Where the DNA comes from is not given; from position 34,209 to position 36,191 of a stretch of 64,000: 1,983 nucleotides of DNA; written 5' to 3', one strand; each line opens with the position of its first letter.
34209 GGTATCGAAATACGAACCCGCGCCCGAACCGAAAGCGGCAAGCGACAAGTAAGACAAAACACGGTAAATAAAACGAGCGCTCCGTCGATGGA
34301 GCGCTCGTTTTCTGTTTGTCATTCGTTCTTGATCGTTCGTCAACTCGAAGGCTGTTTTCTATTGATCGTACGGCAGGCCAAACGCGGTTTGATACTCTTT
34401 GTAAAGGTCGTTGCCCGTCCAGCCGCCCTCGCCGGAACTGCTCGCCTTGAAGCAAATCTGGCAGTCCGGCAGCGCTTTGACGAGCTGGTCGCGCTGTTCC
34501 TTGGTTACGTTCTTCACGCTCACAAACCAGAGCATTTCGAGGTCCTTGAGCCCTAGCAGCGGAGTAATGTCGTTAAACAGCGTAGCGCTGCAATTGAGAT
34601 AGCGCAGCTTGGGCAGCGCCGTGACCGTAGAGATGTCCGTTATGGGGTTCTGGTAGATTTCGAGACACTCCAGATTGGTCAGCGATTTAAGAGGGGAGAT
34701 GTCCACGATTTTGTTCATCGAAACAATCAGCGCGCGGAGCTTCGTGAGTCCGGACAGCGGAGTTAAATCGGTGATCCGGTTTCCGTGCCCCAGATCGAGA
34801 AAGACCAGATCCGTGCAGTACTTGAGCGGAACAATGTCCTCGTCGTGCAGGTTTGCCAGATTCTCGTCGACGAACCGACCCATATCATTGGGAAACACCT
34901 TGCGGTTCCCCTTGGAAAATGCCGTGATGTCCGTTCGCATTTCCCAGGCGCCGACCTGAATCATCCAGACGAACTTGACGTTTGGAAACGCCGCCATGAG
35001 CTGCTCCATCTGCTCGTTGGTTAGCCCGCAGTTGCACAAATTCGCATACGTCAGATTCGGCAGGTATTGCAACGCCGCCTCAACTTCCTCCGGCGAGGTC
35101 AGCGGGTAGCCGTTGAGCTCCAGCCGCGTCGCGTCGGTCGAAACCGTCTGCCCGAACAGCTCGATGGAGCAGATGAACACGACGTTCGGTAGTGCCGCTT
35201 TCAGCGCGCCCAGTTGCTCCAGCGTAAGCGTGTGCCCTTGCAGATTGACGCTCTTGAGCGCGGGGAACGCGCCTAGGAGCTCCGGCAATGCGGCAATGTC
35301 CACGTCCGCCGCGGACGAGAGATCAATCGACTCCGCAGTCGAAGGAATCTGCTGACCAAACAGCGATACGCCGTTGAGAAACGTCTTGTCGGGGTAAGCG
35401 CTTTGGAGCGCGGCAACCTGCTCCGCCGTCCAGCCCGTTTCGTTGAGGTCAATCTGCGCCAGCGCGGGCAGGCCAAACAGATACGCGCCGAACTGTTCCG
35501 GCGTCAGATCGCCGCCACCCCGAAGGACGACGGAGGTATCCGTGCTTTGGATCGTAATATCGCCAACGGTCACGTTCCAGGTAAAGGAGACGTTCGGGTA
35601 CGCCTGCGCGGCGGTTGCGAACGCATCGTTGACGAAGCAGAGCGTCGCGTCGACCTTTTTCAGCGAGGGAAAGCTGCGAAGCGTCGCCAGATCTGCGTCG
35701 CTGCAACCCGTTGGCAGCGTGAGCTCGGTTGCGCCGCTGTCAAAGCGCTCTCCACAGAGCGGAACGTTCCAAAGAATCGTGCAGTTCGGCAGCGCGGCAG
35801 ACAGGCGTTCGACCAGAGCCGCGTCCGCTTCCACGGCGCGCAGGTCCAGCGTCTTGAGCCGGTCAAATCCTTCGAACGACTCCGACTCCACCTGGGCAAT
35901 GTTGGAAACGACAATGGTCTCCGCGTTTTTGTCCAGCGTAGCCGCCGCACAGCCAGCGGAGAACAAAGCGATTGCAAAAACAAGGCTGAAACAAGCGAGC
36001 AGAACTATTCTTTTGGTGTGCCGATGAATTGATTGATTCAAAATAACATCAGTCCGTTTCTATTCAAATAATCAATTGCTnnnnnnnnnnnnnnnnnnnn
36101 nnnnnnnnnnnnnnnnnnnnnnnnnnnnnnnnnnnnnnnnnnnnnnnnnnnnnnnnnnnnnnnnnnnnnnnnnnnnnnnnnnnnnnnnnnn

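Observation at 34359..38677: Minus-strand operon: polytopic (GT-C-like?) membrane protein + DPPR-synthase-like UbiA + LRR lipoprotein, a possible polyprenyl-phosphoribose-dependent envelope glycosylation system in a Firmicute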

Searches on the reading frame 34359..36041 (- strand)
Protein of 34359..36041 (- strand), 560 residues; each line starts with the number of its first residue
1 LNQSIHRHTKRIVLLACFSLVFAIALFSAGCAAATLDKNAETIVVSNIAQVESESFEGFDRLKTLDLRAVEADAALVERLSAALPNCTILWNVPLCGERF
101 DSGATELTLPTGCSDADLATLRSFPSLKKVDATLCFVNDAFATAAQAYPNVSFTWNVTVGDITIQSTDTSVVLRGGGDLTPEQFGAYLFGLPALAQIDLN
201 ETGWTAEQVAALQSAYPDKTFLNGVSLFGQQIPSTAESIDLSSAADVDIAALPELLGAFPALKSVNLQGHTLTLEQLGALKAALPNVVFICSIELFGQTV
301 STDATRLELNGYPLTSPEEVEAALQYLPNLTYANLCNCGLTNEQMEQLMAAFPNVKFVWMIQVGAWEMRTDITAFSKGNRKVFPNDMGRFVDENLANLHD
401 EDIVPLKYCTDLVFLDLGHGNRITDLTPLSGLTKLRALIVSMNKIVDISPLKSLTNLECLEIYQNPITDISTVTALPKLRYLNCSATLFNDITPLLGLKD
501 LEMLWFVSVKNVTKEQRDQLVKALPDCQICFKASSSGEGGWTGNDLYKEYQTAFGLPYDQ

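Call 3: search_protein_families(library=pfam, proteins=[window:34359-36041:-], max_evalue=0.1)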
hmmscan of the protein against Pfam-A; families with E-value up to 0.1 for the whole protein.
window:34359-36041:- (560 aa): 6 families
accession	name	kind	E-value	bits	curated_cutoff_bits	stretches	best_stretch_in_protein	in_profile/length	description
PF12799.13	LRR_4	-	2.7e-22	78.7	27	4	433-472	1-41/44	Leucine Rich repeats (2 copies)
PF13855.12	LRR_8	-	3.5e-08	33.5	27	1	434-485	2-57/61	Leucine rich repeat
PF14580.12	LRR_9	-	9.6e-06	25.7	30.5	2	434-508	43-122/175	Leucine-rich repeat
PF23598.1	LRR_14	-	0.00079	18.7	40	1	403-513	15-128/353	Leucine-rich repeat region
PF23211.1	LRR_LRWD1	-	0.0073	16.5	28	1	415-487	47-122/190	Leucine-rich repeat and WD repeat-containing protein 1, LRR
PF25317.1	SAM_SMF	-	0.018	15.7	27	0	322-349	26-53/65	SMF/DprA SAM domain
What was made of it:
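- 34359..36041 (-): Gene 3: LRR lipoprotein of 560 aa with a TTG start. The lipobox Cys31 is encoded at 35949-35951. LRR_4 2.7e-22 and LRR_8 (call 3).
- Checked: The third protein hits LRR_4 and LRR_8 (call 3).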

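Call 4: search_protein_families(library=ncbifam, proteins=[window:34359-36041:-], max_evalue=0.1)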
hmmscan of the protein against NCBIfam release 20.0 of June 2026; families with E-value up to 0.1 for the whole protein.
window:34359-36041:- (560 aa): 7 families
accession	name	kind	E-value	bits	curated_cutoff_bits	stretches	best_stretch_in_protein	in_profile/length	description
NF033189.1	internalin_A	exception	7.8e-17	60.8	1600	1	394-510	103-217/799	class 1 internalin InlA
NF033188.1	internalin_H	exception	8.9e-13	47.7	1050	1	415-501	147-232/548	InlH/InlC2 family class 1 internalin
NF033190.2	inl_like_NEAT_1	exception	1.8e-12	46.4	1275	1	420-501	403-484/754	NEAT domain-containing leucine-rich repeat protein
NF033187.0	internalin_J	exception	1.8e-05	23.3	1700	1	407-487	90-167/846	class 1 internalin InlJ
NF047464.1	FibnectbindLIC11051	equivalog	2.4e-05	23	1000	1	420-494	429-505/685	LIC_11051 family fibronectin-binding protein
NF033186.1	internalin_K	exception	0.00024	19.7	1100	1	401-484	131-216/604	class 1 internalin InlK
NF000843.0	PRK00071.2-2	equivalog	0.0022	17.5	240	0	338-361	90-113/212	nicotinate-nucleotide adenylyltransferase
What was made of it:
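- Haem-O and ubiquinone models score about 30 bits (call 4).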

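Call 63: find_homologous_proteins(query=window:34359-36041:-)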
Query window:34359-36041:- (560 aa): 627 proteins with E <= 0.001 among 8000 candidates; the best 120 are listed.
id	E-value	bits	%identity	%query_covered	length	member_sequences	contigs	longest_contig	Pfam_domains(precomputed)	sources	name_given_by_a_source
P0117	0.0e+0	1200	95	100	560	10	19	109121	PF12799.14,PF13855.13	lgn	-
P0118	0.0e+0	1185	94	100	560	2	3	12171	PF12799.14,PF13855.13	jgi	-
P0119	0.0e+0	1138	91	100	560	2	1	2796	PF12799.14,PF13855.13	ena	-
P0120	0.0e+0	1085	86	100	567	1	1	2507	PF12799.14,PF13855.13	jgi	jgi:hypothetical protein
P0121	0.0e+0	1085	87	99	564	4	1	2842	PF12799.14,PF13855.13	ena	-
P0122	0.0e+0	1056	83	100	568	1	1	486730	PF14580.13,PF12799.14,PF13855.13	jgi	-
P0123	3.1e-277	938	78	95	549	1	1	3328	PF12799.14,PF13855.13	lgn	-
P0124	3.4e-269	912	75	95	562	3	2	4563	PF12799.14,PF13855.13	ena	-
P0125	1.1e-268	910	71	100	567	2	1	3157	PF12799.14,PF13855.13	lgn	-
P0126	1.3e-260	884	72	98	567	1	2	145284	PF23598.2,PF12799.14,PF13855.13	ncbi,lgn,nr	ncbi:MAG: leucine-rich repeat domain-containing protein [Eubacteriales bacterium]|nr:leucine-rich re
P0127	5.3e-257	872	90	78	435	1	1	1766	PF12799.14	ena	-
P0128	1.2e-222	758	63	95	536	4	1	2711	PF12799.14,PF13855.13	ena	-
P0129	7.3e-221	752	60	100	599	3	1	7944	PF23598.2,PF12799.14,PF13855.13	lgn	-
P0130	4.8e-220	750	61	98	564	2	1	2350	PF23598.2,PF12799.14,PF13855.13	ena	-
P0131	5.7e-220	749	63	96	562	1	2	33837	PF14580.13,PF12799.14,PF13855.13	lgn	-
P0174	3.0e-145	503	46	98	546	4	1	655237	PF23598.2,PF13516.13,PF12799.14,PF13855.13,PF23211.1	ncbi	ncbi:MAG: leucine-rich repeat domain-containing protein [Clostridiaceae bacterium]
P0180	3.9e-138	479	43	97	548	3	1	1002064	PF24758.2,PF00560.40,PF12799.14,PF13855.13,PF23211.1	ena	-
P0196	6.1e-124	433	42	93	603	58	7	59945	PF12799.14,PF13855.13,PF23211.1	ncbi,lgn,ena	-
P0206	3.3e-118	414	40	97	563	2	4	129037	PF13516.13,PF12799.14,PF13855.13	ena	-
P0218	6.3e-104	366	42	75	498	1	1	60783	PF12799.14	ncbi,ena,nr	ncbi:MAG: leucine-rich repeat domain-containing protein [Clostridiales bacterium]|nr:leucine-rich re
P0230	2.8e-101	358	42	80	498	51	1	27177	PF12799.14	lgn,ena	-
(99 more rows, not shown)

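Call 64: find_encoding_contigs(protein=P0196, flank=6000, max_places=3)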
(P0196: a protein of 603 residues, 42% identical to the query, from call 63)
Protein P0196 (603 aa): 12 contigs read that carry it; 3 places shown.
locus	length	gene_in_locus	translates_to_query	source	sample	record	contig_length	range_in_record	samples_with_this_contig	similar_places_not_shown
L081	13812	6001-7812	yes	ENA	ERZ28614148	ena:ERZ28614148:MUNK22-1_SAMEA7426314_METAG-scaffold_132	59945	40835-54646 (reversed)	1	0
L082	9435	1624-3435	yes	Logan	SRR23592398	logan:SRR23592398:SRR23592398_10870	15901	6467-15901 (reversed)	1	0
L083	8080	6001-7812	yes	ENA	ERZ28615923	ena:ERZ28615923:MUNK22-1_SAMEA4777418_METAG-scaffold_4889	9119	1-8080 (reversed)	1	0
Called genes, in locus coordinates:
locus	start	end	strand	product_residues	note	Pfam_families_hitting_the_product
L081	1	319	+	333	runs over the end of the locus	PF00248:Aldo_ket_red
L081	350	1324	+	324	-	-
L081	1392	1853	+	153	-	PF00588:SpoU_methylase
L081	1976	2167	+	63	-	PF00830:Ribosomal_L28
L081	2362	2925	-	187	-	PF11193:DUF2812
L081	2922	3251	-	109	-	PF03551:PadR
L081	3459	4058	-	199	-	PF11518:DUF3221 (faint)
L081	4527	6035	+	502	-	-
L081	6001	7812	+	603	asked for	PF23211:LRR_LRWD1 (faint), PF13855:LRR_8 (weak), PF12799:LRR_4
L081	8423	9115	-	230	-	PF00392:GntR, PF07729:FCD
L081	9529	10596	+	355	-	PF00871:Acetate_kinase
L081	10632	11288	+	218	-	PF01656:CbiA (weak), PF10609:ParA (faint)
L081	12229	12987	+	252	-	PF02775:TPP_enzyme_C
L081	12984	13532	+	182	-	PF01558:POR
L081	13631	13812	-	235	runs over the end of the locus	-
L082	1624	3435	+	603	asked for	PF23211:LRR_LRWD1 (faint), PF13855:LRR_8 (weak), PF12799:LRR_4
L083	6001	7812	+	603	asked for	PF23211:LRR_LRWD1 (faint), PF13855:LRR_8 (weak), PF12799:LRR_4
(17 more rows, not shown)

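Call 65: find_encoding_contigs(protein=P0230, flank=6000, max_places=3)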
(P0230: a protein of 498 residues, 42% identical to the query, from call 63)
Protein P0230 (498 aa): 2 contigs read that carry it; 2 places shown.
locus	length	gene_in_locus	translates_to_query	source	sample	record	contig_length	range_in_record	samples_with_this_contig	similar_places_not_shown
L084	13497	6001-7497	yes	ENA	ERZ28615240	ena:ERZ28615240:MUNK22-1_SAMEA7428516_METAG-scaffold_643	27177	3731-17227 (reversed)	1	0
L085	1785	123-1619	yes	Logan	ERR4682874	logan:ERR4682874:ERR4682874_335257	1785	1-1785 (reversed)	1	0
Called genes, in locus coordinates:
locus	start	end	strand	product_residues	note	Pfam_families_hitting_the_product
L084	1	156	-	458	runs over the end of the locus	-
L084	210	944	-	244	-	PF01182:Glucosamine_iso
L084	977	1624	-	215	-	PF16011:CBM9_2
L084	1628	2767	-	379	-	PF01979:Amidohydro_1, PF07969:Amidohydro_3 (weak)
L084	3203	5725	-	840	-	PF09992:NAGPA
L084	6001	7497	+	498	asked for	PF12799:LRR_4 (weak)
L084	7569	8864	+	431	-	-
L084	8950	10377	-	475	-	PF04932:Wzy_C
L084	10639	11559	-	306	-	PF02485:Branch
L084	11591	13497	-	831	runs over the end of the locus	PF09992:NAGPA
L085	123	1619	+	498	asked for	PF12799:LRR_4 (weak)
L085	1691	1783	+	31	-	?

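Call 71: find_encoding_contigs(protein=P0174, flank=5000, max_places=1)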
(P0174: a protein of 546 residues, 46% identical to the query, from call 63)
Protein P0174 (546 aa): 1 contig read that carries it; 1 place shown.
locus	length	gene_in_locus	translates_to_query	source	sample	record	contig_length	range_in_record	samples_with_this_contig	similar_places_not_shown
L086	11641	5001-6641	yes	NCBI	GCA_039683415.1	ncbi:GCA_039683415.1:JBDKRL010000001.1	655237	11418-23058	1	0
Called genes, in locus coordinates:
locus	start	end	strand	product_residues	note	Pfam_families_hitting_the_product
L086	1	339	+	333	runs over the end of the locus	PF00248:Aldo_ket_red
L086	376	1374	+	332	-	PF13280:WYL, PF25583:WCX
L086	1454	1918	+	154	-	PF00588:SpoU_methylase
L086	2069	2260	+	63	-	PF00830:Ribosomal_L28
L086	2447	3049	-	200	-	-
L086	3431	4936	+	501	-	-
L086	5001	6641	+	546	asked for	PF23598:LRR_14 (faint), PF13516:LRR_6 (faint), PF23211:LRR_LRWD1 (faint), PF13855:LRR_8 (weak), PF12799:LRR_4 (weak)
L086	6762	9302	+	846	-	PF09992:NAGPA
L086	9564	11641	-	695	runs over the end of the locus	-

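Call 72: find_encoding_contigs(protein=P0180, flank=5000, max_places=1)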
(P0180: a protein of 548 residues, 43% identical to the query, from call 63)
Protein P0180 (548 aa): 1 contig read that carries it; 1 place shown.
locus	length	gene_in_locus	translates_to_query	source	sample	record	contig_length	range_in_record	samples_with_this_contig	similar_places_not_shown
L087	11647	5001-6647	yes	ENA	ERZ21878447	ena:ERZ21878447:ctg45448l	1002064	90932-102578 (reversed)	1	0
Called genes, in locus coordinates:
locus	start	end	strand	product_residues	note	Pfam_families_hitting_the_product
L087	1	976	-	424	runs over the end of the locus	PF06134:RhaA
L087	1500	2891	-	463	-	PF00672:HAMP, PF00512:HisKA, PF02518:HATPase_c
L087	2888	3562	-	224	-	PF00072:Response_reg, PF00486:Trans_reg_C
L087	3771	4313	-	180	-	-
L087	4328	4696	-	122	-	-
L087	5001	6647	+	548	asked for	PF24758:LRR_At5g56370 (faint), PF13855:LRR_8 (faint), PF23211:LRR_LRWD1 (faint), PF00560:LRR_1 (faint), PF12799:LRR_4 (weak)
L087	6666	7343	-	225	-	PF16316:DUF4956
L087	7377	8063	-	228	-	PF09359:VTC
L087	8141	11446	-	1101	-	PF00932:LTD, PF26342:TP_1001_2nd (faint), PF00932:LTD, PF13287:Fn3_assoc, PF13290:CHB_HEX_C_1, PF08757:CotH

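Call 73: find_encoding_contigs(protein=P0206, flank=5000, max_places=1)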
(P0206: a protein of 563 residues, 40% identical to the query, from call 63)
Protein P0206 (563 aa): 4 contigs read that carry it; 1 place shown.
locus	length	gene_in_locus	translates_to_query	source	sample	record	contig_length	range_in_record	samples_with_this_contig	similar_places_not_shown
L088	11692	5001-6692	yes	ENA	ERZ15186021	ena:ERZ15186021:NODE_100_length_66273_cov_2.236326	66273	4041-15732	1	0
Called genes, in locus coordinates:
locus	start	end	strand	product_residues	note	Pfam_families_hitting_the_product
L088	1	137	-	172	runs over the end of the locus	PF00160:Pro_isomerase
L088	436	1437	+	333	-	PF00248:Aldo_ket_red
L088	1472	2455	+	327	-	PF16902:FokI_D3 (weak), PF13280:WYL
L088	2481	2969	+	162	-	PF00588:SpoU_methylase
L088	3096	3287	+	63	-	PF00830:Ribosomal_L28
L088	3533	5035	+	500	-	-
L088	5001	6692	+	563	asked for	PF13516:LRR_6 (faint), PF13855:LRR_8 (weak), PF12799:LRR_4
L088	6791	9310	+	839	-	-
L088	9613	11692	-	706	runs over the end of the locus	-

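Call 74: find_encoding_contigs(protein=P0218, flank=5000, max_places=1)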
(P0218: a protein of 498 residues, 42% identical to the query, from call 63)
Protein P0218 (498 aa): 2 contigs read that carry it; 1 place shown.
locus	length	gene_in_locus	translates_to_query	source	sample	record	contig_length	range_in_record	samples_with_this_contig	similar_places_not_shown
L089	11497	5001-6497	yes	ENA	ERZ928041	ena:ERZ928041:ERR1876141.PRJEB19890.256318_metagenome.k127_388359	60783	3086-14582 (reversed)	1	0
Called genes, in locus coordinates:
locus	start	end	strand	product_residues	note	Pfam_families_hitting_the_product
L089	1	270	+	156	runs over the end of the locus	PF02502:LacAB_rpiB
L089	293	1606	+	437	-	PF02952:Fucose_iso_C (weak)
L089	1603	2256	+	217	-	PF16161:DUF4867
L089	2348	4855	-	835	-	PF09992:NAGPA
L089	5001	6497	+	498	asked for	PF12799:LRR_4 (weak)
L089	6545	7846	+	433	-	PF09587:PGA_cap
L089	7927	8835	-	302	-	PF02485:Branch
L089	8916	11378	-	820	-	PF09992:NAGPA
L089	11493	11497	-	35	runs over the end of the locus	-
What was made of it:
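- Other LRR paralogues sit next to NAGPA, PGA_cap and Branch genes rather than next to a transferase (calls 65, 74).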

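Call 75: search_solved_structures(query=L081:4527-6035:+, max_evalue=1)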
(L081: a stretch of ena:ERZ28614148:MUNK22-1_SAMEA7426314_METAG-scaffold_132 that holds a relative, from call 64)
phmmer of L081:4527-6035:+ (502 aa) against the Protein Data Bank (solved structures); distinct sequences matched with E-value up to 1: 0.

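Call 76: search_protein_families(library=pfam, proteins=[L081:4527-6035:+, L086:3431-4936:+, L088:3533-5035:+], max_evalue=1)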
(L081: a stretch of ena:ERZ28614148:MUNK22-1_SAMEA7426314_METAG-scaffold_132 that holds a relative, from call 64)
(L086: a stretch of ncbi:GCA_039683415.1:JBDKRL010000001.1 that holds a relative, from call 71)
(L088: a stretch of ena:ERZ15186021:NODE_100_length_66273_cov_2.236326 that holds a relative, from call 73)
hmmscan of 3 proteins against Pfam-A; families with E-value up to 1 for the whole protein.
L081:4527-6035:+ (502 aa): 1 family
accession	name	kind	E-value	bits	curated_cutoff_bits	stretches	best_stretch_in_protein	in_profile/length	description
PF13231.12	PMT_2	-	0.00027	21.6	26.1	1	67-225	2-155/160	Dolichyl-phosphate-mannose-protein mannosyltransferase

L086:3431-4936:+ (501 aa): 1 family
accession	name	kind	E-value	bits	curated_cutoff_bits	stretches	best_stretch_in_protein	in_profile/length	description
PF25044.1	DUF7789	-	0.0086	16.5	25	1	174-245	8-74/129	Domain of unknown function (DUF7789)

L088:3533-5035:+ (500 aa): 0 families
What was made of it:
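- Paralogous LRR lipoproteins (40-46% identity) sit beside a different polytopic protein that has a weak PMT_2 match, E 2.7e-4 (calls 64, 71, 73, 76).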
